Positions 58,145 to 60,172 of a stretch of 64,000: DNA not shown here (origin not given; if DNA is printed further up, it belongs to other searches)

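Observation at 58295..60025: Single-chain fatty acid kinase candidate: a FakA-type DhaL and middle domain fused to a bona fide DegV (FakB) domain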

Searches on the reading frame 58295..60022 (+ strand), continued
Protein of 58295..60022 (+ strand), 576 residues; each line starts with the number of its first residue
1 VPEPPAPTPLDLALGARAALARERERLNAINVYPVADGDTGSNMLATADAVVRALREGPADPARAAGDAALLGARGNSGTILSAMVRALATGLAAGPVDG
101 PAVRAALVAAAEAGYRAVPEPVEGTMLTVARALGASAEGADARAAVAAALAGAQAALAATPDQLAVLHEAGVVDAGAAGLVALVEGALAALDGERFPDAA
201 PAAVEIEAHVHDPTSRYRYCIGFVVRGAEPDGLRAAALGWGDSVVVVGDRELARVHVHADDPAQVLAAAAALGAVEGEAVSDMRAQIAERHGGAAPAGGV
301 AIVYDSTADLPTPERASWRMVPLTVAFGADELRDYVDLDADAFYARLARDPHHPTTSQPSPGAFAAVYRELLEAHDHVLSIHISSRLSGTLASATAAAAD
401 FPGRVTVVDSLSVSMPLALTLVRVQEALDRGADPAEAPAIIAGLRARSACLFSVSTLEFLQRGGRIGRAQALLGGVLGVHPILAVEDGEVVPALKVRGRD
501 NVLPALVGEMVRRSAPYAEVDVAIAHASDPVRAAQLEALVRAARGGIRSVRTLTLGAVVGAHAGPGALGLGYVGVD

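Call 48: list_cluster_members(proteins=[P0121, P0123, P0125, P0130, P0140, P0160, P0180, P0200, P0230, P0260])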
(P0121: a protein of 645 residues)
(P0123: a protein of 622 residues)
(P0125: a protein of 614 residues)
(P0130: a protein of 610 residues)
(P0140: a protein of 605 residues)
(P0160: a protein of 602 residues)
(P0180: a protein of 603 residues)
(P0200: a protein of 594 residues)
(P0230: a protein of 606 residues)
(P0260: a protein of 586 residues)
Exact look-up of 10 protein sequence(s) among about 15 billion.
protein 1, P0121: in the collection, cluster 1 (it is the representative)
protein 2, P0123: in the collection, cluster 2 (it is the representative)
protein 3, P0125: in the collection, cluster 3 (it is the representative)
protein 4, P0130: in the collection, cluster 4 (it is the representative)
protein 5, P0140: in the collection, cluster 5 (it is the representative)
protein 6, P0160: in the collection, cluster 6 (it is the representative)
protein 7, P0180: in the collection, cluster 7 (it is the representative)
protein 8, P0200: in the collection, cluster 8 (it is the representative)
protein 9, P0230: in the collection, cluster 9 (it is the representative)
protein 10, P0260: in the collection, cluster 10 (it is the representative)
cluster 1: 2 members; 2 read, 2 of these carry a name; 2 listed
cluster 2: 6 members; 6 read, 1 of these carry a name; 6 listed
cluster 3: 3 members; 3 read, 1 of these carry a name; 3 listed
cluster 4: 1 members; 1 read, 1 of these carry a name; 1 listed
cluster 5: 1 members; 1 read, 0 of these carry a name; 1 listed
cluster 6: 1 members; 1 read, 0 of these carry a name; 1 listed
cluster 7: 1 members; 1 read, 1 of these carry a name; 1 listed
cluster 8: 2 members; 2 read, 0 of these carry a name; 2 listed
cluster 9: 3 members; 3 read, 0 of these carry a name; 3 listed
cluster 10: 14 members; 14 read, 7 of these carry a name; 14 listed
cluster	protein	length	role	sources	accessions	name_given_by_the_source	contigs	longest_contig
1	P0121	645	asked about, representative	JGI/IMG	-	DegV family protein with EDD domain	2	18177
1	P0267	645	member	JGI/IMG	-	DegV family protein with EDD domain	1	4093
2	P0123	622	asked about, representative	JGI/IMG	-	-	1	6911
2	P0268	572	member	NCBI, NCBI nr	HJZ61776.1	MAG TPA: DegV family protein, partial [Miltoncostaeaceae bacterium] | DegV family protein [Miltoncostaeaceae bacterium]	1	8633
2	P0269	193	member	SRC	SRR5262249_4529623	-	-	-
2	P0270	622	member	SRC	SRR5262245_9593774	-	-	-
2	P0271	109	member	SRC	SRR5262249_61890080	-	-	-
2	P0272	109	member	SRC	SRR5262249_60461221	-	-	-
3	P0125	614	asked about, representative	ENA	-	-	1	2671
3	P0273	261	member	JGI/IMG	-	dihydroxyacetone kinase-like predicted kinase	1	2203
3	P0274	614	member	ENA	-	-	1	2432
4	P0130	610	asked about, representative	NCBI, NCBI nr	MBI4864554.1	MAG: DegV family EDD domain-containing protein [Candidatus Riflebacteria bacterium] | DegV family EDD domain-containing protein [Candidatus Riflebacteria bacterium]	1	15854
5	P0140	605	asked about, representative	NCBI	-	-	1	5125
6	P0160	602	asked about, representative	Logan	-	-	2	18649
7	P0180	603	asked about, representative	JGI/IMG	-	DegV family protein with EDD domain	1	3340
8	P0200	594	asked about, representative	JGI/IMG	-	-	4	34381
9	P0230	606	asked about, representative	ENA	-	-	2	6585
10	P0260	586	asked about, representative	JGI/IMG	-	-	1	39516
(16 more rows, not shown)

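Call 49: find_related_loci(query=A1, collection=genome_contigs, flank=6000)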
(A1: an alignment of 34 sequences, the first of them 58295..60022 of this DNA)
Query A1 (576 aa) in genome_contigs; peptide patterns used: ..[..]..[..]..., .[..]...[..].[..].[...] (x = any residue, [..] = any of these).
600 stretches matched a pattern (row limit reached: there are more); 598 encode a relative of the query (tblastn E <= 1e-3); the best 80 are kept; 80 distinct loci.
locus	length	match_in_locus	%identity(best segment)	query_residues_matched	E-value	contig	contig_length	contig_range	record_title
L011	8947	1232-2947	65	1-576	0e+0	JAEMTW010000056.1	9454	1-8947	MAG: Thermoleophilia bacterium isolate SupBloom_Metag_035 Bloom_5_S5_NODE_3971_length_9454_cov_6.145122, whole genome sh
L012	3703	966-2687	40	20-573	9e-101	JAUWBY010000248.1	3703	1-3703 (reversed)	MAG: Candidatus Eisenbacteria bacterium isolate CSMAG_2124 CSMAG_2124_k141_629548_length_3703_cov_8.0000, whole genome s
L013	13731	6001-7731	36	24-576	1e-86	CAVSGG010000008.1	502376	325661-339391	MAG: Candidatus Krumholzibacteriota bacterium isolate MFD05684.bin.2.283 genome assembly, contig: contig_65836, whole ge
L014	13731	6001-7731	38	14-572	4e-75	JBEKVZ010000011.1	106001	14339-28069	MAG: Gemmatimonadales bacterium isolate SPRUCE 616 SPRUCE_616_11, whole genome shotgun sequence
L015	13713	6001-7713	37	24-572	3e-75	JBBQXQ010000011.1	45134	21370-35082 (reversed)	MAG: Gemmatimonadales bacterium isolate Co_metawrap_2123 Cmw_2123_k141_25160669_length_45134_cov_11.0000, whole genome s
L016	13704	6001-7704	33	19-571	4e-75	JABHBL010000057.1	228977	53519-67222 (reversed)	MAG: Candidatus Neomarinimicrobiota bacterium isolate SI036_bin79 k141_630739, whole genome shotgun sequence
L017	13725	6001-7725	35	20-574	2e-74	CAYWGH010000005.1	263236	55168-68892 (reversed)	MAG TPA_asm: uncultured Cytophagia bacterium isolate binchicken_co107_472 genome assembly, contig: NODE_59_length_263236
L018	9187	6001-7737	32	12-573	1e-73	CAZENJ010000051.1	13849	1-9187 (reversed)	MAG TPA_asm: uncultured Thermotogae bacterium isolate ERP127260_co1_99 genome assembly, contig: NODE_2011_length_13849_c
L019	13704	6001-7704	32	27-574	1e-73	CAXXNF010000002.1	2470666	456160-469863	MAG: Syntrophales bacterium isolate 28f6f31c-1abc-45c3-9ff4-d3034646c4f0 genome assembly, contig: contig_2, whole genome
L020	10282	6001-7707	29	12-568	2e-73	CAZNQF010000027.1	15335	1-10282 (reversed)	MAG TPA_asm: uncultured bacterium isolate SRP092796_co3_722 genome assembly, contig: NODE_7346_length_15335_cov_3.692997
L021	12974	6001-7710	28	15-567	2e-72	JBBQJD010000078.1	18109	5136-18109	MAG: Bacteroidales bacterium isolate Co_metawrap_757 Cmw_757_k141_26468755_length_18109_cov_18.9960, whole genome shotgu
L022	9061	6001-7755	35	22-576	4e-79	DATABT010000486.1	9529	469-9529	MAG TPA_asm: Longimicrobium sp. isolate SMAG_U6705 k141_2281865, whole genome shotgun sequence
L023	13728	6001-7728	35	23-572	2e-71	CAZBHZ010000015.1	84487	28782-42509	MAG TPA_asm: uncultured Gemmatimonadaceae bacterium isolate SRP134809_co1_426 genome assembly, contig: NODE_413_length_8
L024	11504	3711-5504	37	4-572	3e-71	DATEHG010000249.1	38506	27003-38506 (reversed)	MAG TPA_asm: Gemmatimonadales bacterium isolate SMAG_U8805 k141_312650, whole genome shotgun sequence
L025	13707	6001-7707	28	20-570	1e-68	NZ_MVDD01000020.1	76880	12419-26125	Labilibaculum filiforme strain 59.16B 2648548695, whole genome shotgun sequence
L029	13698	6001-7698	31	27-576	4e-64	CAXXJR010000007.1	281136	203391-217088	MAG: Maridesulfovibrio sp. isolate 6beb94cf-9426-4573-8ce2-a4cb058dd04d genome assembly, contig: contig_7, whole genome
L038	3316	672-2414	28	14-576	1e-59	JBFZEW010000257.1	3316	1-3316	MAG: Spirochaetota bacterium isolate PPR_0598 k121_1649128, whole genome shotgun sequence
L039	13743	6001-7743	36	22-576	4e-76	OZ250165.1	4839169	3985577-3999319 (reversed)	MAG: Longimicrobiales bacterium isolate 36211dbd-b4a1-46f7-a7f4-81aaf8368965 genome assembly, chromosome: 1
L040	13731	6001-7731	32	12-573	1e-59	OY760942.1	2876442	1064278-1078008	MAG: Xanthomonadales bacterium isolate 56ca4f93-a572-40e9-8799-c9c81aedc247 genome assembly, chromosome: 1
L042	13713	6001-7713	25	15-568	7e-57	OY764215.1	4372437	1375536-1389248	MAG: Bacteroidaceae bacterium isolate 6568f4fe-af97-4e14-b4b0-a353dda3ccae genome assembly, chromosome: 1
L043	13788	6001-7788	35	1-568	2e-56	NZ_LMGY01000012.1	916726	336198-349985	Pseudoxanthomonas sp. Root630 contig_2, whole genome shotgun sequence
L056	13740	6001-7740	26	12-572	7e-51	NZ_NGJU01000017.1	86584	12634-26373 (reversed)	Vagococcus salmoninarum strain NCFB 2777 17, whole genome shotgun sequence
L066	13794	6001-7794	33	3-568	9e-47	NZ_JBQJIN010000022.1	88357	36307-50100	Lysobacter sp. CA196 NODE_22_length_88357_cov_80.404205, whole genome shotgun sequence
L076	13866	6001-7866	31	1-568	9e-46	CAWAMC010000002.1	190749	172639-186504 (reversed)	MAG: uncultured Gammaproteobacteria bacterium isolate MFD04716.bin.2.62 genome assembly, contig: contig_35289, whole gen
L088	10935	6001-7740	35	12-568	7e-45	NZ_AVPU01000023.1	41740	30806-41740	Lysobacter daejeonensis GH1-9 contig31, whole genome shotgun sequence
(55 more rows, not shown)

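Call 51: search_protein_families(library=pfam, proteins=[L012:822-2708:+, L013:5788-7749:+, L016:5905-7716:+, L019:5812-7707:+, L025:5884-7725:+, L029:5866-7698:+, L039:5836-7752:+, L043:5440-7818:+, L056:5944-7752:+, L088:5830-7764:+], max_evalue=0.001)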
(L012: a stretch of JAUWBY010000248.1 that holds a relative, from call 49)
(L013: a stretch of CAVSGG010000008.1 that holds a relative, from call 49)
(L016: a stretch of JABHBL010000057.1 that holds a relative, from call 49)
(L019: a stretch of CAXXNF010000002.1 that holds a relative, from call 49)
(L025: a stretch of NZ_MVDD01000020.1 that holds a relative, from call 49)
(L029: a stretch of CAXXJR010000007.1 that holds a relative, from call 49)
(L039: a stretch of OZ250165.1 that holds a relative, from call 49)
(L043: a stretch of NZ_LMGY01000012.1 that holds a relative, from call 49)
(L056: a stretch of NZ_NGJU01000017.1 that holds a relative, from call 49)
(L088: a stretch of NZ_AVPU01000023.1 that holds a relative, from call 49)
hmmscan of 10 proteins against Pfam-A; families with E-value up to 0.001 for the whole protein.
L012:822-2708:+ (629 aa): 4 families
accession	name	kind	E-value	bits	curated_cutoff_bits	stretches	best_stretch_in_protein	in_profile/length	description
PF02645.21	DegV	-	4.4e-84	282.6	27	1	347-623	2-279/280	Uncharacterised protein, DegV family COG1307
PF02734.22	Dak2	-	3.6e-36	125.1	27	1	63-228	1-173/174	DAK2 domain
PF21645.3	FakA-like_M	-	9.9e-24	83.4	24.9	1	260-335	1-79/80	Fatty acid kinase subunit A-like, middle domain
PF13684.11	FakA-like_C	-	1.2e-06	28.5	23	1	404-547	28-151/216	Fatty acid kinase subunit A-like, C-terminal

L013:5788-7749:+ (654 aa): 3 families
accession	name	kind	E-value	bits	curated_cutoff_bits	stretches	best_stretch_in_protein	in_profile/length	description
PF02645.21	DegV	-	5e-82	275.8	27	1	371-644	2-277/280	Uncharacterised protein, DegV family COG1307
PF02734.22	Dak2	-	1.1e-36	126.8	27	1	82-245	1-172/174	DAK2 domain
PF21645.3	FakA-like_M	-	1.9e-18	66.5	24.9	1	279-352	3-79/80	Fatty acid kinase subunit A-like, middle domain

L016:5905-7716:+ (604 aa): 4 families
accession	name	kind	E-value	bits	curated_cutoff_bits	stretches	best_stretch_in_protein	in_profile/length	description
PF02645.21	DegV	-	1.2e-76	258.2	27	1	326-602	2-278/280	Uncharacterised protein, DegV family COG1307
PF02734.22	Dak2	-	2.9e-36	125.4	27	1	48-210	1-173/174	DAK2 domain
PF21645.3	FakA-like_M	-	7.9e-17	61.3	24.9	1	244-317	2-78/80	Fatty acid kinase subunit A-like, middle domain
PF13684.11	FakA-like_C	-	3.4e-10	40.1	23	1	384-529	29-151/216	Fatty acid kinase subunit A-like, C-terminal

L019:5812-7707:+ (632 aa): 4 families
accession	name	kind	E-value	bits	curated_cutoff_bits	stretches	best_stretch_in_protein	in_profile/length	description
PF02645.21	DegV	-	2.4e-73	247.3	27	1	352-630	1-278/280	Uncharacterised protein, DegV family COG1307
PF02734.22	Dak2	-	5e-38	131.2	27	1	71-235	1-173/174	DAK2 domain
PF21645.3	FakA-like_M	-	2.2e-22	79.1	24.9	1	270-344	2-79/80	Fatty acid kinase subunit A-like, middle domain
PF13684.11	FakA-like_C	-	4.8e-07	29.8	23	1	410-583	28-176/216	Fatty acid kinase subunit A-like, C-terminal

L025:5884-7725:+ (614 aa): 4 families
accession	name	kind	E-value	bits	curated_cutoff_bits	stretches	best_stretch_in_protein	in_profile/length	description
PF02645.21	DegV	-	1.7e-75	254.4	27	1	332-611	2-278/280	Uncharacterised protein, DegV family COG1307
PF02734.22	Dak2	-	9.6e-30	104.2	27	1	55-215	2-172/174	DAK2 domain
PF21645.3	FakA-like_M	-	5.2e-20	71.5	24.9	1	250-323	2-78/80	Fatty acid kinase subunit A-like, middle domain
PF13684.11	FakA-like_C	-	0.00023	21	23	1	408-554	45-165/216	Fatty acid kinase subunit A-like, C-terminal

L029:5866-7698:+ (611 aa): 3 families
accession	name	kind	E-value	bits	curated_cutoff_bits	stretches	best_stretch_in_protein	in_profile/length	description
PF02645.21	DegV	-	3.5e-77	259.9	27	1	334-609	1-279/280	Uncharacterised protein, DegV family COG1307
PF02734.22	Dak2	-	4e-37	128.2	27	1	53-217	1-173/174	DAK2 domain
PF21645.3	FakA-like_M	-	2.2e-20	72.7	24.9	1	252-327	1-79/80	Fatty acid kinase subunit A-like, middle domain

L039:5836-7752:+ (639 aa): 3 families
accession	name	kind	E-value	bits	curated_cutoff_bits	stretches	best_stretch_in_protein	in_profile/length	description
PF02645.21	DegV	-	1.6e-75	254.5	27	1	356-633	2-278/280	Uncharacterised protein, DegV family COG1307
PF02734.22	Dak2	-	1.7e-36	126.2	27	1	68-229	1-172/174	DAK2 domain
PF21645.3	FakA-like_M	-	7.7e-17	61.3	24.9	1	265-340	2-79/80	Fatty acid kinase subunit A-like, middle domain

L043:5440-7818:+ (793 aa): 3 families
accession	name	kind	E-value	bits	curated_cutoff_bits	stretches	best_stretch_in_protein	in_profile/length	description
PF02645.21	DegV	-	1.1e-57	196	27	1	512-787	2-277/280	Uncharacterised protein, DegV family COG1307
PF02734.22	Dak2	-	2e-33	116.2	27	1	226-394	1-174/174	DAK2 domain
PF21645.3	FakA-like_M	-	6.8e-12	45.5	24.9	1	431-503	3-77/80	Fatty acid kinase subunit A-like, middle domain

L056:5944-7752:+ (603 aa): 3 families
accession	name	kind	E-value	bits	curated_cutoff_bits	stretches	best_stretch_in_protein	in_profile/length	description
PF02645.21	DegV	-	2.6e-53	181.6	27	1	319-597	1-277/280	Uncharacterised protein, DegV family COG1307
PF02734.22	Dak2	-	3.6e-33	115.3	27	1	41-201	1-173/174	DAK2 domain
PF21645.3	FakA-like_M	-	3.1e-18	65.8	24.9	1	237-310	1-77/80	Fatty acid kinase subunit A-like, middle domain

L088:5830-7764:+ (645 aa): 3 families
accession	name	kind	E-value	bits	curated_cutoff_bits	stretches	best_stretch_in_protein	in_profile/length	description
PF02645.21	DegV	-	1.2e-62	212.2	27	1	366-642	2-278/280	Uncharacterised protein, DegV family COG1307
PF02734.22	Dak2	-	4.9e-31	108.4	27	1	79-245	1-173/174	DAK2 domain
PF21645.3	FakA-like_M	-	7.3e-11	42.2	24.9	1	285-358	3-78/80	Fatty acid kinase subunit A-like, middle domain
